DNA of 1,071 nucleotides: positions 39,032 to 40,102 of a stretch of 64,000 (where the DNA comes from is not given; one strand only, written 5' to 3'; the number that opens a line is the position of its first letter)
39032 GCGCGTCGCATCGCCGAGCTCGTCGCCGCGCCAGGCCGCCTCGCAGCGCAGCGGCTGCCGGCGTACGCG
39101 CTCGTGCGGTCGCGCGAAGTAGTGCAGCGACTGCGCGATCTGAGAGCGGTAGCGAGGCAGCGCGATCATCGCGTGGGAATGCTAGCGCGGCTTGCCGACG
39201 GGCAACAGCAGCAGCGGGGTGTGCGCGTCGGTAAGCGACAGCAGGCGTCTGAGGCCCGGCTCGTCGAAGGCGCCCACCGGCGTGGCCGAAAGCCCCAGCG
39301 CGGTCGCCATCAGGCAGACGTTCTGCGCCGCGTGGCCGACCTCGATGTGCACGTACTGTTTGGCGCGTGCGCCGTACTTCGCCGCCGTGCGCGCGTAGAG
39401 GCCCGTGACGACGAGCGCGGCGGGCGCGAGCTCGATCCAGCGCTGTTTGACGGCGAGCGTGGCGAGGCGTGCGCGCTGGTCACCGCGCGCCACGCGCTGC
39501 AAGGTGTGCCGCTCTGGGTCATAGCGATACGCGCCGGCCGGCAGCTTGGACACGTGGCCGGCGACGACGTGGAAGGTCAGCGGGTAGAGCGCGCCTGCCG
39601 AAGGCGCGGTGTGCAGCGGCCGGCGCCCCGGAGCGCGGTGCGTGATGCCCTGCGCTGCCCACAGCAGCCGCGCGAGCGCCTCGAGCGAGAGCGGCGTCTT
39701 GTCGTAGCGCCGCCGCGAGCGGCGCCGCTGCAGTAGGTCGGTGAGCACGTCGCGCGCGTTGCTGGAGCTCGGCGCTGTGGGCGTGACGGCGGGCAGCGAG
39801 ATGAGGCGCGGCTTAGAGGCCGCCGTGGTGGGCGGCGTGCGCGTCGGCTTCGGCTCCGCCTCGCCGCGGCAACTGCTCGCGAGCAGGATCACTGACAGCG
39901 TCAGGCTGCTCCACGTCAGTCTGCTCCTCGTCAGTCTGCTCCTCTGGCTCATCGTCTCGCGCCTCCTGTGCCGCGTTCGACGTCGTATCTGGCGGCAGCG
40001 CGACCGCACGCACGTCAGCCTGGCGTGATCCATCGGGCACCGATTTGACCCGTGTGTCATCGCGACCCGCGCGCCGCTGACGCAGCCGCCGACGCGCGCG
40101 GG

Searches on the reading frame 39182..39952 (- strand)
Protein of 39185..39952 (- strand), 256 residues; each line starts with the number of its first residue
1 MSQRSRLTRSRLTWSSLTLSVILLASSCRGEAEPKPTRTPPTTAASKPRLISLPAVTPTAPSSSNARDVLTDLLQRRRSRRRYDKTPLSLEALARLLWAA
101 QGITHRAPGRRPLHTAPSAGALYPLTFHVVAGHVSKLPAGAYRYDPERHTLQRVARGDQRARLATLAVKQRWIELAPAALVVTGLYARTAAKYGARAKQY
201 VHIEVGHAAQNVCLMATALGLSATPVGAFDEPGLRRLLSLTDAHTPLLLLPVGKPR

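Call 3: search_protein_families(library=pfam, proteins=[window:39185-39952:-], max_evalue=0.01)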
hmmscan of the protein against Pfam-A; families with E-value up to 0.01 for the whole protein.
seq(256 aa): 1 family
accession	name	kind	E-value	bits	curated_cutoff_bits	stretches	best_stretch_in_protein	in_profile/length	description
PF00881.29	Nitroreductase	-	2.1e-31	109.8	23.5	1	75-254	2-167/167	Nitroreductase family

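Call 4: search_protein_families(library=ncbifam, proteins=[window:39185-39952:-], max_evalue=0.01)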
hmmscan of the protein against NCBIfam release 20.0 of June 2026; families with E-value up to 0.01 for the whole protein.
seq(256 aa): 5 families
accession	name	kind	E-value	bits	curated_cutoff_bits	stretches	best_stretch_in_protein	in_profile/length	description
TIGR03605.1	antibiot_sagB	domain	8.6e-34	116.5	78.4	1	90-253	2-172/173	SagB family peptide dehydrogenase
TIGR04511.1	SagB_rel_DH_2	exception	3.2e-27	95.5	240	1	63-242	167-355/380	putative peptide maturation dehydrogenase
TIGR02476.1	BluB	equivalog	2.1e-09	37.1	150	1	63-255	2-180/205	5,6-dimethylbenzimidazole synthase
NF047509.1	Rv3131_FMN_oxido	subfamily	0.00014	21.5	199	0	202-253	245-299/319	Acg family FMN-binding oxidoreductase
NF008033.1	PRK10765.1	equivalog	0.0029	17.1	223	0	152-255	49-160/240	oxygen-insensitive NADPH nitroreductase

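Call 5: find_homologous_proteins(query=window:39185-39952:-)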
Query seq(256 aa) (256 aa): 7934 proteins with E <= 0.001 among 8000 candidates; the best 120 are listed.
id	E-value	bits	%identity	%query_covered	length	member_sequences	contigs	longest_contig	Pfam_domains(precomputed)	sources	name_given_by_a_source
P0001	4.4e-115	401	99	73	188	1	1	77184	PF00881.30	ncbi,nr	ncbi:MAG: SagB/ThcOx family dehydrogenase [Myxococcales bacterium]|nr:SagB/ThcOx family dehydrogenas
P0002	1.5e-63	233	52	88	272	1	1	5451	PF00881.30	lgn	-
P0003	2.4e-58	216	59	71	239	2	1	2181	PF00881.30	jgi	-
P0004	5.8e-58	214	59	71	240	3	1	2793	PF00881.30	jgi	jgi:SagB-type dehydrogenase family enzyme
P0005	2.2e-56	209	56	79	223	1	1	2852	PF00881.30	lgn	-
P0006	2.6e-56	209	58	78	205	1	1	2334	PF00881.30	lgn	-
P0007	4.4e-56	208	55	77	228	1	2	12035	PF00881.30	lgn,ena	-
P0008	5.9e-56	208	54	79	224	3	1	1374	PF00881.30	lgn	-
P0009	9.9e-56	207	55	76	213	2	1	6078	PF00881.30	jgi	jgi:SagB-type dehydrogenase family enzyme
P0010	3.7e-55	205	50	89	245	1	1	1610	PF00881.30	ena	-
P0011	4.4e-55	205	48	98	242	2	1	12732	PF00881.30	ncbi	-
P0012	4.6e-55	205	54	83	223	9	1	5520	PF00881.30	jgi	jgi:SagB-type dehydrogenase family enzyme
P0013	7.8e-55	204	55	77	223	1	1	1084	PF00881.30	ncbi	-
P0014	1.2e-54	204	57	73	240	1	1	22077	PF00881.30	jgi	jgi:SagB-type dehydrogenase family enzyme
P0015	1.5e-54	203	45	96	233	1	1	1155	PF00881.30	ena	-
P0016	1.5e-54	203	60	71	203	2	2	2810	PF00881.30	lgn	-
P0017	1.6e-54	203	53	84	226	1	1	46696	PF00881.30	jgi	jgi:SagB-type dehydrogenase family enzyme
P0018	2.5e-54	203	54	77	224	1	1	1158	PF00881.30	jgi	jgi:SagB-type dehydrogenase family enzyme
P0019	2.5e-54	202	52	84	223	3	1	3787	PF00881.30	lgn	-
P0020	2.7e-54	202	53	84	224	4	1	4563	PF00881.30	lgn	-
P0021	2.8e-54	202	52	84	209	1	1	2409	PF00881.30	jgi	jgi:SagB-type dehydrogenase family enzyme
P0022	3.5e-54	202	47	99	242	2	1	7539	PF00881.30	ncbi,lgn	-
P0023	3.6e-54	202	51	88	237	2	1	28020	PF00881.30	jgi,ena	-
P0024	4.4e-54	202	51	85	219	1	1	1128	PF00881.30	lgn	-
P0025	6.8e-54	201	55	73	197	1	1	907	PF00881.30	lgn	-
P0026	7.1e-54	201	45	95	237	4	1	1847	PF00881.30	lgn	-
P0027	7.4e-54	201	53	80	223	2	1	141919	PF00881.30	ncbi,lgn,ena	-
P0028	9.0e-54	201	55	71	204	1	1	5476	PF00881.30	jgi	jgi:SagB-type dehydrogenase family enzyme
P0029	9.6e-54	201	52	84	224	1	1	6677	PF00881.30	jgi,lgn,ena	-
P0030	9.8e-54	201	52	83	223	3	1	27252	PF00881.30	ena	-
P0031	1.1e-53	200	58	71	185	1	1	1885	PF00881.30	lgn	-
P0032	1.2e-53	200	50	84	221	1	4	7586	PF00881.30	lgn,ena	-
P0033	1.4e-53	200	55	77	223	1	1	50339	PF00881.30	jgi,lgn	-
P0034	1.6e-53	200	54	79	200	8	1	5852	PF00881.30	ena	-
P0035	1.6e-53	200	54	76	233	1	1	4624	PF00881.30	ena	-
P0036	1.7e-53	200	60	71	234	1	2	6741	PF00881.30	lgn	-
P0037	1.8e-53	200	50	84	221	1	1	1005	PF00881.30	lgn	-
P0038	1.8e-53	200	54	78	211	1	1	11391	PF00881.30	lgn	-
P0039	2.0e-53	200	54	75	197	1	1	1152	PF00881.30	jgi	jgi:SagB-type dehydrogenase family enzyme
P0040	2.1e-53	199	54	80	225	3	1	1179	PF00881.30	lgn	-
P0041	2.4e-53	199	49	83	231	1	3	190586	PF00881.30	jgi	jgi:SagB-type dehydrogenase family enzyme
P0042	3.0e-53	199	48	78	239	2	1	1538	PF00881.30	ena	-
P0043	3.0e-53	199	54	81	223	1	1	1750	PF00881.30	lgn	-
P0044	3.4e-53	199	54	76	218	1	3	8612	PF00881.30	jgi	jgi:SagB-type dehydrogenase family enzyme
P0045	4.3e-53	198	56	73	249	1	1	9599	PF00881.30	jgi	jgi:SagB-type dehydrogenase family enzyme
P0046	4.4e-53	198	56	71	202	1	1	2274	PF00881.30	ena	-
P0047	4.6e-53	198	60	71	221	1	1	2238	PF00881.30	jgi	-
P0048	5.0e-53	198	55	79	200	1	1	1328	PF00881.30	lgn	-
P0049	5.1e-53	198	53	79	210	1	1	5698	PF00881.30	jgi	jgi:SagB-type dehydrogenase family enzyme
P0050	5.2e-53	198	53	75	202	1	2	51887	PF00881.30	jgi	jgi:SagB-type dehydrogenase family enzyme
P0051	5.2e-53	198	52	74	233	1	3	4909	PF00881.30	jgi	jgi:SagB-type dehydrogenase family enzyme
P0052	5.9e-53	198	52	73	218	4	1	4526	PF00881.30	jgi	jgi:SagB-type dehydrogenase family enzyme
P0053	6.0e-53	198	56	73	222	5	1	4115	PF00881.30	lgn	-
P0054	6.0e-53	198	56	73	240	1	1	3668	PF00881.30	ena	-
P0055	7.1e-53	198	55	71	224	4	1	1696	PF00881.30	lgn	-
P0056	7.4e-53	198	52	71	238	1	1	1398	PF00881.30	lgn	-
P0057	7.7e-53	198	52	83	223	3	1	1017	PF00881.30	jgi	jgi:SagB-type dehydrogenase family enzyme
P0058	8.3e-53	198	55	73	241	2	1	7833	PF00881.30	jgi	jgi:SagB-type dehydrogenase family enzyme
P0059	8.5e-53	197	54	73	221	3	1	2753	PF00881.30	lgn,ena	-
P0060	8.6e-53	197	54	80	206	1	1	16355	PF00881.30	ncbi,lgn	-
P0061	8.7e-53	197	44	99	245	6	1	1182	PF00881.30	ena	-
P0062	9.2e-53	197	54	82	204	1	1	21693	PF00881.30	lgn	-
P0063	9.6e-53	197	51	83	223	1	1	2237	PF00881.30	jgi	jgi:SagB-type dehydrogenase family enzyme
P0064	9.8e-53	197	49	86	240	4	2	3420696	PF00881.30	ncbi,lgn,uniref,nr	ncbi:nitroreductase [Legionella donaldsonii]|uniref:Nitroreductase n=1 Tax=Legionella donaldsonii Ta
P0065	1.0e-52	197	48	91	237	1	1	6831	PF00881.30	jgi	jgi:SagB-type dehydrogenase family enzyme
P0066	1.1e-52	197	56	72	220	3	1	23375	PF00881.30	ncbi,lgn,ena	-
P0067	1.1e-52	197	56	77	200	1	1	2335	PF00881.30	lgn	-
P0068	1.1e-52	197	50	85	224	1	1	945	PF00881.30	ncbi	-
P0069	1.1e-52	197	55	73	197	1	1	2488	PF00881.30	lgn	-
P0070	1.2e-52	197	45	94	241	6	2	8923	PF00881.30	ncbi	-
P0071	1.2e-52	197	56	73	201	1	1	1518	PF00881.30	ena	-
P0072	1.3e-52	197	53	81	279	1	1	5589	PF00881.30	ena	-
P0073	1.3e-52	197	55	80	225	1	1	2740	PF00881.30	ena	-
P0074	1.4e-52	197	51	84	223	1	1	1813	PF00881.30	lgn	-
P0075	1.5e-52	197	53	77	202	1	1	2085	PF00881.30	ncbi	-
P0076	1.5e-52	197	56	73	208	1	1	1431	PF00881.30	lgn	-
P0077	1.7e-52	197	52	85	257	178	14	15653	PF00881.30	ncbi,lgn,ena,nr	ncbi:MAG: SagB/ThcOx family dehydrogenase [Brachymonas sp.]|nr:SagB/ThcOx family dehydrogenase [Brac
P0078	1.7e-52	197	47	91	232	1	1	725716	PF00881.30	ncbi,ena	-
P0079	1.7e-52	196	46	91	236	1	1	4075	PF00881.30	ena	-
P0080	1.7e-52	196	53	73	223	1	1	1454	PF00881.30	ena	-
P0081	1.7e-52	196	57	71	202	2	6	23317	PF00881.30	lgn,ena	-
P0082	1.8e-52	196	55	73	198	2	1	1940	PF00881.30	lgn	-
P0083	1.8e-52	196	52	80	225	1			PF00881.30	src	-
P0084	1.9e-52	196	55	73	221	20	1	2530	PF00881.30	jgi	-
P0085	1.9e-52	196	56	71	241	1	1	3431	PF00881.30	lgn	-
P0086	1.9e-52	196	52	71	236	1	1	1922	PF00881.30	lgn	-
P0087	1.9e-52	196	55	73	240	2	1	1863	PF00881.30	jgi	jgi:SagB-type dehydrogenase family enzyme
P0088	2.0e-52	196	57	71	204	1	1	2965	PF00881.30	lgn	-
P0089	2.0e-52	196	45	93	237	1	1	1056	PF00881.30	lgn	-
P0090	2.0e-52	196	44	100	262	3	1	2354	PF00881.30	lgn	-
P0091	2.0e-52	196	57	71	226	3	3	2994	PF00881.30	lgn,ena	-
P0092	2.3e-52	196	55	73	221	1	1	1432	PF00881.30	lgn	-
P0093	2.3e-52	196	56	73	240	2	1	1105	PF00881.30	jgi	-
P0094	2.4e-52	196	51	84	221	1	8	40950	PF00881.30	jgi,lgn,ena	jgi:SagB-type dehydrogenase family enzyme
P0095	2.4e-52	196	52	84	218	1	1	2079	PF00881.30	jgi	jgi:SagB-type dehydrogenase family enzyme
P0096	2.6e-52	196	55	73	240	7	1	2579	PF00881.30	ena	-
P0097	2.7e-52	196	54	73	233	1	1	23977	PF00881.30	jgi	jgi:SagB-type dehydrogenase family enzyme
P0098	2.8e-52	196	53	73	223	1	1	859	PF00881.30,PF14512.12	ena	-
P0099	2.8e-52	196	44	97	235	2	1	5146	PF00881.30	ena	-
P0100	3.1e-52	196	54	73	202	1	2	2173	PF00881.30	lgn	-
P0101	3.2e-52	196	55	72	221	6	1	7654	PF00881.30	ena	-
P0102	3.4e-52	196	45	96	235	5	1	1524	PF00881.30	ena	-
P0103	3.5e-52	195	50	84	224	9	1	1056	PF00881.30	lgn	-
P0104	3.6e-52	195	45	96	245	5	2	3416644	PF00881.30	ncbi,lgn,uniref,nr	ncbi:SagB/ThcOx family dehydrogenase [Legionella feeleii]|uniref:Nitroreductase n=1 Tax=Legionella f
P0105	3.7e-52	195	53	73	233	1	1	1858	PF00881.30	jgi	jgi:SagB-type dehydrogenase family enzyme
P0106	3.7e-52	195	53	72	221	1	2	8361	PF00881.30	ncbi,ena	-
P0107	3.7e-52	195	56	73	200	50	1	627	PF00881.30,PF14512.12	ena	-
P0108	3.9e-52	195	55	71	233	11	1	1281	PF00881.30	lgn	-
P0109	4.1e-52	195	46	96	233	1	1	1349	PF00881.30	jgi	-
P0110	4.2e-52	195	47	93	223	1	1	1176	PF00881.30,PF14512.12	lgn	-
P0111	4.3e-52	195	45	93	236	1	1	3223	PF00881.30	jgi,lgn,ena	-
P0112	4.4e-52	195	47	96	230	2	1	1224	PF00881.30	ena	-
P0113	4.6e-52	195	45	95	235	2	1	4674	PF00881.30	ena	-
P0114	4.6e-52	195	56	71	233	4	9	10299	PF00881.30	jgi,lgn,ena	jgi:SagB-type dehydrogenase family enzyme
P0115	4.8e-52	195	55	71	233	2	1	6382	PF00881.30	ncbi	-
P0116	4.8e-52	195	53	73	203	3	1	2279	PF00881.30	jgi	-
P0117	4.9e-52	195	50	84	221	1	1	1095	PF00881.30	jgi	jgi:SagB-type dehydrogenase family enzyme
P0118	4.9e-52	195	55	73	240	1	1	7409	PF00881.30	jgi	jgi:SagB-type dehydrogenase family enzyme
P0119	5.1e-52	195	53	73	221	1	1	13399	PF00881.30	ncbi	ncbi:MAG: SagB/ThcOx family dehydrogenase [Bryobacteraceae bacterium]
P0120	5.1e-52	195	54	73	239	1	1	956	PF00881.30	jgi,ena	-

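Call 8: find_encoding_contigs(protein=P0002, flank=6000, max_places=3)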
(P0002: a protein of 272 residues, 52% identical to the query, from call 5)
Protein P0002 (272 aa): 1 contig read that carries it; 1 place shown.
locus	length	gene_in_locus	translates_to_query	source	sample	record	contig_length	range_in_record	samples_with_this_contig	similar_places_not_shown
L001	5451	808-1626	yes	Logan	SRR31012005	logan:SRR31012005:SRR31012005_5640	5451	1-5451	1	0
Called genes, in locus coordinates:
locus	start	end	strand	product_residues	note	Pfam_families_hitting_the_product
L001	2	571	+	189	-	?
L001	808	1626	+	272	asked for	PF00881:Nitroreductase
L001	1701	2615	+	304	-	PF00582:Usp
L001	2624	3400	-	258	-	PF00059:Lectin_C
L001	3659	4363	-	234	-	PF00561:Abhydrolase_1 (faint)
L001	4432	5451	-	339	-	?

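Call 9: find_encoding_contigs(protein=P0027, flank=6000, max_places=2)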
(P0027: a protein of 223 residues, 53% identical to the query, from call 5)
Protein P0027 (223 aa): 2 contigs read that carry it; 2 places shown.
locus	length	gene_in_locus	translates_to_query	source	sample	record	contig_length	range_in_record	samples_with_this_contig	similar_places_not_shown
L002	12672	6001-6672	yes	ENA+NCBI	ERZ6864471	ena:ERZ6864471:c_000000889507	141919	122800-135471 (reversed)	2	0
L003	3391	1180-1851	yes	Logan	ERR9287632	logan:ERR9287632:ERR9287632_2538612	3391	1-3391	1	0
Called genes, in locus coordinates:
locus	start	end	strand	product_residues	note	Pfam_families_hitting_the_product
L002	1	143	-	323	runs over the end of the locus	PF04199:Cyclase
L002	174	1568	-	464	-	-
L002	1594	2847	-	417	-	PF00278:Orn_DAP_Arg_deC, PF02784:Orn_Arg_deC_N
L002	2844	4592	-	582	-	PF01590:GAF, PF13185:GAF_2, PF13492:GAF_3, PF01590:GAF, PF13185:GAF_2, PF13492:GAF_3, PF07228:SpoIIE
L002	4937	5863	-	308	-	PF13620:CarboxypepD_reg, PF14559:TPR_19 (weak), PF00515:TPR_1 (weak), PF07719:TPR_2 (weak), PF13424:TPR_12 (weak), PF14559:TPR_19 (weak), PF13424:TPR_12, PF13432:TPR_16, +15 more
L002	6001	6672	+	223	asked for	PF00881:Nitroreductase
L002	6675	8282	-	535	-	-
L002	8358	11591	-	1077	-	PF26549:Tricorn_N, PF07676:PD40 (weak), PF26549:Tricorn_N (weak), PF26550:Tricorn_2nd, PF07676:PD40 (weak), PF14684:Tricorn_C1, PF14685:PDZ_Tricorn, PF03572:Peptidase_S41, +3 more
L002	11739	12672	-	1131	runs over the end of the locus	PF13620:CarboxypepD_reg, PF25183:OMP_b-brl_4, PF00593:TonB_dep_Rec_b-barrel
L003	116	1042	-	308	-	PF13620:CarboxypepD_reg, PF14559:TPR_19 (weak), PF00515:TPR_1 (weak), PF07719:TPR_2 (weak), PF13424:TPR_12 (weak), PF14559:TPR_19 (weak), PF13424:TPR_12, PF13432:TPR_16, +15 more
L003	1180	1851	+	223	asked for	PF00881:Nitroreductase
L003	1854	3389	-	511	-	?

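Call 10: find_encoding_contigs(protein=P0064, flank=6000, max_places=2)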
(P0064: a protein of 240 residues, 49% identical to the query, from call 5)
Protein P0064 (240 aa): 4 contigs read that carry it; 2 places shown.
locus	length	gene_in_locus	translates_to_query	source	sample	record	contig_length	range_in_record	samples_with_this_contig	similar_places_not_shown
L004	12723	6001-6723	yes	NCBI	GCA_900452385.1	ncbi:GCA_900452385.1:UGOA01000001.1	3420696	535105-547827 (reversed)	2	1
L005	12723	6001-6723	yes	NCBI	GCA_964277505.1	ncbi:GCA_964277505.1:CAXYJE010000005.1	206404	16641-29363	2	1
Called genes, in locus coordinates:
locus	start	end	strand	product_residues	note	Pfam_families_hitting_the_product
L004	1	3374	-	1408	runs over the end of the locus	PF00551:Formyl_trans_N, PF02911:Formyl_trans_C (weak), PF00501:AMP-binding, PF13193:AMP-binding_C, PF00550:PP-binding, PF00975:Thioesterase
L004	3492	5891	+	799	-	PF00989:PAS (faint), PF08448:PAS_4, PF13426:PAS_9 (weak), PF00512:HisKA, PF02518:HATPase_c, PF00072:Response_reg, PF01627:Hpt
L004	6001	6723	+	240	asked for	PF00881:Nitroreductase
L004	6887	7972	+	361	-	-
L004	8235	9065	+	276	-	PF02517:Rce1-like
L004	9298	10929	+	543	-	PF01839:FG-GAP (faint), PF13517:FG-GAP_3, PF07593:UnbV_ASPIC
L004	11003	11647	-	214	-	PF20599:DUF6796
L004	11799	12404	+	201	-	PF02627:CMD (weak)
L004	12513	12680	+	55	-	-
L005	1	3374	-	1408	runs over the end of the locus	PF00551:Formyl_trans_N, PF02911:Formyl_trans_C (weak), PF00501:AMP-binding, PF13193:AMP-binding_C, PF00550:PP-binding, PF00975:Thioesterase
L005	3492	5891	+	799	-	PF00989:PAS (faint), PF08448:PAS_4, PF13426:PAS_9 (weak), PF00512:HisKA, PF02518:HATPase_c, PF00072:Response_reg, PF01627:Hpt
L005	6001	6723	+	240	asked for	PF00881:Nitroreductase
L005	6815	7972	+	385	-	-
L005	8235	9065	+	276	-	PF02517:Rce1-like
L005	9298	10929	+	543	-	PF01839:FG-GAP (faint), PF13517:FG-GAP_3, PF07593:UnbV_ASPIC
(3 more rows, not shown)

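Call 26: search_solved_structures(query=window:39185-39952:-, max_evalue=0.001, show_alignments=2)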
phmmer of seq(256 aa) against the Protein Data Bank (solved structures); distinct sequences matched with E-value up to 0.001: 16.
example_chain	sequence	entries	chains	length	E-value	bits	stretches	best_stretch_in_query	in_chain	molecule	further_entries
3eo7_A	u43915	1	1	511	8.9e-27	97.5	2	90-240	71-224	Putative Nitroreductase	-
8cqs_A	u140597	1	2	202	1.3e-17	67.5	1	65-253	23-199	Nitroreductase-like protein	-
3hoi_A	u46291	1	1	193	4.3e-17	65.8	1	64-253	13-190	FMN-dependent nitroreductase BF3017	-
3hj9_A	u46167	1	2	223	3.7e-15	59.5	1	43-254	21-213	Oxidoreductase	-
5lq4_A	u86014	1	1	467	3e-11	46.7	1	52-230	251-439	CyaGox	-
8pz5_A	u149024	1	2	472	3.1e-11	46.6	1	52-231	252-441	SagB-type dehydrogenase domain protein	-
5lq4_B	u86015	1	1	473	3.1e-11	46.6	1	52-231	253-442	CyaGox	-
7ly5_B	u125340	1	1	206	6.1e-11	45.6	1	69-244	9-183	BmdC, oxidase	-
7ly7_B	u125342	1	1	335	2e-10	43.9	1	68-244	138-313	BmdC, Oxidase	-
7ly4_A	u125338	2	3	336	2e-10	43.9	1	68-244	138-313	BmdC, Oxidase | BmdC, NRPS oxidase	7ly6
9exv_A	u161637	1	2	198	8.7e-06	28.8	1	205-255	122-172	Nitroreductase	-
4dn2_A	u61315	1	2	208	2.3e-05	27.4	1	176-255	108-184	Nitroreductase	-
4g8s_A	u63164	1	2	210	6.4e-05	25.9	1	171-256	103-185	Nitroreductase family protein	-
3ge5_A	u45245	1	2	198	0.00016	24.6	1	136-253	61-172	putative NAD(P)H:FMN oxidoreductase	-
8cqt_A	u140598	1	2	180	0.00031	23.7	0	171-255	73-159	Putative NADH dehydrogenase/NAD(P)H nitroreductase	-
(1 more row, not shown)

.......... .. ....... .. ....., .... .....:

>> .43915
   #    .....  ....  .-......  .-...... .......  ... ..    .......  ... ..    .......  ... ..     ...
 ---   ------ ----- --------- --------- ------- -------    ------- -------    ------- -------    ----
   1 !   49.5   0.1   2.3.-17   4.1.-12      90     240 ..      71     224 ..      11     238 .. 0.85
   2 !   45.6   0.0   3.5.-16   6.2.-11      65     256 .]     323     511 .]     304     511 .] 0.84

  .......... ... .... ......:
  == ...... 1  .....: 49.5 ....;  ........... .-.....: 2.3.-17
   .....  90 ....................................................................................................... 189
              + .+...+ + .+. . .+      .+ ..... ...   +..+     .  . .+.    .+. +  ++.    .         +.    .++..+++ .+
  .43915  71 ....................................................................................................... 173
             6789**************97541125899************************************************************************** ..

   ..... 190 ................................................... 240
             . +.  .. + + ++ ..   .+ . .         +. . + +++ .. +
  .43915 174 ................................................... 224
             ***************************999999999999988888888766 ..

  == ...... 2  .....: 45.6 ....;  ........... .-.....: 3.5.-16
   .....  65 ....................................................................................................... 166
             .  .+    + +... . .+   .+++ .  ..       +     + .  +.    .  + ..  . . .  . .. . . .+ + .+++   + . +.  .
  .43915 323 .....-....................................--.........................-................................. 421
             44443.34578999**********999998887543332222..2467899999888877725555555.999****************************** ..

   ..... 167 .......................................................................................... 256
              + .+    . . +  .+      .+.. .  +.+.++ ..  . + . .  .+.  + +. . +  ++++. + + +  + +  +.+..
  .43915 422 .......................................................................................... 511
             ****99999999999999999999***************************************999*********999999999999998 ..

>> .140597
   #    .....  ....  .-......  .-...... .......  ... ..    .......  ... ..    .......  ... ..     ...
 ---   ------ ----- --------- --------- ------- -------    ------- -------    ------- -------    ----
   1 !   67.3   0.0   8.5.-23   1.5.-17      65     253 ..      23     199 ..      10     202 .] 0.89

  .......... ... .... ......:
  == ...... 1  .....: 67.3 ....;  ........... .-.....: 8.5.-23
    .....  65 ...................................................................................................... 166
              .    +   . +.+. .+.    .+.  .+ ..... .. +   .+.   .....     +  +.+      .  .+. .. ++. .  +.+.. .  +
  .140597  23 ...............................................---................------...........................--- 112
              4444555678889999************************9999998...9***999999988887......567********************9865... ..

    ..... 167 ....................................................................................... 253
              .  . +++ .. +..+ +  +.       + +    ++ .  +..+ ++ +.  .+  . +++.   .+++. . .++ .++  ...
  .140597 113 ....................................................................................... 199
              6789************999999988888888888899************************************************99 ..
